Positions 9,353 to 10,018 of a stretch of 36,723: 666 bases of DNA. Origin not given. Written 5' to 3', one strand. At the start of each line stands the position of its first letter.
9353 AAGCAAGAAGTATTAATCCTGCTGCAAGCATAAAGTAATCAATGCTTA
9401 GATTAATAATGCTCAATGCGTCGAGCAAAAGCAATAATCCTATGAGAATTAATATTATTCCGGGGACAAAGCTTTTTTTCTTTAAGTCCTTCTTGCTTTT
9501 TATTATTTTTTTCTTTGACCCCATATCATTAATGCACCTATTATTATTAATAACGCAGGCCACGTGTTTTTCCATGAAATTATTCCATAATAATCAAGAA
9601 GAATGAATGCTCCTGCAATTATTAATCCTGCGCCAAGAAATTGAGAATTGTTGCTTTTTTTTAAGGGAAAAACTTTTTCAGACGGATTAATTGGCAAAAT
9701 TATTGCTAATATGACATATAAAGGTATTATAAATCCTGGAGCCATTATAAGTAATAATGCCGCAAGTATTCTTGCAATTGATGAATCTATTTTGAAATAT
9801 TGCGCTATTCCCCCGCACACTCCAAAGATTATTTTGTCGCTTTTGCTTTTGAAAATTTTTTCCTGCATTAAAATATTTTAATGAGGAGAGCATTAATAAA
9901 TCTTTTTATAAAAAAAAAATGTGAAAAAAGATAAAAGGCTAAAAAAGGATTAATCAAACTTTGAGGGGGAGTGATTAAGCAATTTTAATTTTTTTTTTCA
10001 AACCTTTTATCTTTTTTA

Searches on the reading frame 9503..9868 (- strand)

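Call 70: search_protein_families(library=pfam, proteins=[window:9503-9868:-], max_evalue=0.00001)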
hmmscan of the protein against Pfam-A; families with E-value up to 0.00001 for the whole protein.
window:9503-9868:- (121 aa): 3 families
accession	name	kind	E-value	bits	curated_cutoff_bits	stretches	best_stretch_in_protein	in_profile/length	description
PF04024.17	PspC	-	1.4e-18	66.8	25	1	4-59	2-56/58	PspC domain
PF18917.5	LiaI-LiaF-like_TM1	-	4.1e-07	30.4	27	1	77-115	2-42/42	LiaI-LiaF-like transmembrane region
PF22570.1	LiaF-TM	-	4.7e-06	27.8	27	1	71-120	44-96/98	LiaF transmembrane domain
